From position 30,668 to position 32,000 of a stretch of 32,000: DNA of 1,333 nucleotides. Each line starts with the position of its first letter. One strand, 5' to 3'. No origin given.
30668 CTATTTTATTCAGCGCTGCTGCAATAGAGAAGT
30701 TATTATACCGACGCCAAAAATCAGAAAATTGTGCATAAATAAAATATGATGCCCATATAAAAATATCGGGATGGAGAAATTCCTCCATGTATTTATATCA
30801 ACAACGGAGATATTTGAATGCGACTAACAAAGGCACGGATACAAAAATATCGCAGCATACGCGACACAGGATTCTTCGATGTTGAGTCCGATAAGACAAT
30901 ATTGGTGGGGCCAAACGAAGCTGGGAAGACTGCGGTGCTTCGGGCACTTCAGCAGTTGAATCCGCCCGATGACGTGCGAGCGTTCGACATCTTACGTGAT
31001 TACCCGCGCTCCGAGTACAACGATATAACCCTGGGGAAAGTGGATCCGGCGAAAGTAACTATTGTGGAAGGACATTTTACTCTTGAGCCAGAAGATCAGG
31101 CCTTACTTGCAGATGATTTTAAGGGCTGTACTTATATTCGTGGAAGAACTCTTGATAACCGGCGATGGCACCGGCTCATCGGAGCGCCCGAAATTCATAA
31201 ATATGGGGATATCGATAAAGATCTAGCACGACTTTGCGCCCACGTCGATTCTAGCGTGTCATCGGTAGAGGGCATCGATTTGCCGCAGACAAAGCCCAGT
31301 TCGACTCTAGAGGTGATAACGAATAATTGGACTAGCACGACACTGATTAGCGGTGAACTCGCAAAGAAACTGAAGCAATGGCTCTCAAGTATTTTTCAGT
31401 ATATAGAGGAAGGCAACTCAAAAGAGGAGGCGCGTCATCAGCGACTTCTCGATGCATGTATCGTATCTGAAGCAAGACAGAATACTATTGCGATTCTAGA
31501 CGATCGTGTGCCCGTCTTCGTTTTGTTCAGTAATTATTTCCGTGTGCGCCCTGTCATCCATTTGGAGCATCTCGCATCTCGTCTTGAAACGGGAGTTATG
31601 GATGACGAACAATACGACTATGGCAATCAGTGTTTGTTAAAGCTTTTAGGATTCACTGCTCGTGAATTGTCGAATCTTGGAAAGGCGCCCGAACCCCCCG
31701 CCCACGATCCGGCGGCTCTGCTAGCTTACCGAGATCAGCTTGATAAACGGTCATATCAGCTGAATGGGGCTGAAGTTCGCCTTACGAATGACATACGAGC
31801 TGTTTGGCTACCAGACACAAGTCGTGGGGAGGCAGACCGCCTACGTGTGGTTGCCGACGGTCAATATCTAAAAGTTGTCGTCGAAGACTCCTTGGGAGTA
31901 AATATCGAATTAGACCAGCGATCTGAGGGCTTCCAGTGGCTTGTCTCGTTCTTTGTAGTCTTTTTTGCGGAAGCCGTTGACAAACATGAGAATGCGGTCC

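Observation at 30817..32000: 5'-partial ABC/OLD-like ATPase opening a second cargo module that runs off the window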

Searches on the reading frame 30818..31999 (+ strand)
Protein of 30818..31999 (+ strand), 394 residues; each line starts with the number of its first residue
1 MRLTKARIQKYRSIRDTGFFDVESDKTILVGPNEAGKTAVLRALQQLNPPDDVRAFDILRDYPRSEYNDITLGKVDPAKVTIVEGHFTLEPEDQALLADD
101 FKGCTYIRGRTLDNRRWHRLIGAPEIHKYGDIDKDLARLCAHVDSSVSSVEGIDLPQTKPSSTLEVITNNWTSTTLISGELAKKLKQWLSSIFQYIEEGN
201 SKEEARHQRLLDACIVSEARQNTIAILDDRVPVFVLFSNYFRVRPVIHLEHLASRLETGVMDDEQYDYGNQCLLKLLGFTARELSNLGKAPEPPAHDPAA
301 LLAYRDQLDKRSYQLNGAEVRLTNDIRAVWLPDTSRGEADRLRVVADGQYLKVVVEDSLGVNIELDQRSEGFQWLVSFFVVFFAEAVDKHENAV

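Call 4: search_protein_families(library=pfam, proteins=[window:30818-31999:+], max_evalue=0.1)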
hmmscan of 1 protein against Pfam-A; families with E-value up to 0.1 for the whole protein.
window:30818-31999:+ (394 aa): 6 families
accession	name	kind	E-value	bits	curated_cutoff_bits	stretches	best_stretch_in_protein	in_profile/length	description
PF13175.12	AAA_15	-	3.6e-06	27.3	32.1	1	1-46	1-45/374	AAA ATPase domain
PF13514.12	AAA_27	-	2.1e-05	24.6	22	1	1-47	1-49/206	AAA domain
PF13476.12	AAA_23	-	5.8e-05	24.3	27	1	7-45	3-40/201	AAA domain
PF02463.25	SMC_N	-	0.0073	16.2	40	1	3-44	2-44/220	RecF/RecN/SMC N terminal domain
PF13304.12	AAA_21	-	0.011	16.3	27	1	27-47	2-22/304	AAA domain, putative AbiEii toxin, Type IV TA system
PF13555.12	AAA_29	-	0.022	14.9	27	1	21-49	18-47/61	P-loop containing region of AAA domain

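Call 5: search_protein_families(library=padloc, proteins=[window:30818-31999:+], max_evalue=0.1)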
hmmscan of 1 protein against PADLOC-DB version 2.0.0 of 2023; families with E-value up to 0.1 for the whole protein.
window:30818-31999:+ (394 aa): 65 families (the best 25 are shown)
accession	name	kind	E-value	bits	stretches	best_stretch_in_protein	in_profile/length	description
PDLC00095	GajA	-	1.3e-08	31.9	1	1-58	1-58/752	AAA ATPase domain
PDLC00093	GajA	-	1.4e-07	28.6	1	1-58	1-58/736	AAA ATPase domain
PDLC02979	AriA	-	3.2e-07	28.5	1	1-47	1-46/373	-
PDLC00090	GajA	-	9.9e-07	25.8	1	1-47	1-47/659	AAA ATPase domain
PDLC00299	PtuA1|PtuA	-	2.3e-06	24.9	1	2-46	54-97/535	AAA ATPase domain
PDLC00094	GajA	-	2.5e-06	24.2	1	1-45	1-43/569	AAA ATPase domain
PDLC00063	GajA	-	2.7e-06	24.3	1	1-69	1-66/679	AAA ATPase domain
PDLC02358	Old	-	2.8e-06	24.4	1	1-48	2-47/578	Old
PDLC00073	GajA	-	3.4e-06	24.3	1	1-55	1-54/589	AAA ATPase domain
PDLC02913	ATPase_I-A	-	4.7e-06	24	1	2-46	53-96/508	-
PDLC00278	PtuA1|PtuA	-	6.1e-06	23.8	1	1-45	1-44/436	AAA ATPase domain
PDLC00067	GajA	-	6.2e-06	23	1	2-45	4-45/604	AAA ATPase domain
PDLC00061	GajA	-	9.2e-06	22.4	1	1-47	1-46/652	AAA ATPase domain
PDLC00102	GajA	-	9.4e-06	22.3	1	1-45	1-44/532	AAA ATPase domain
PDLC00062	GajA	-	1.2e-05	21.9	1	1-45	1-43/639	AAA ATPase domain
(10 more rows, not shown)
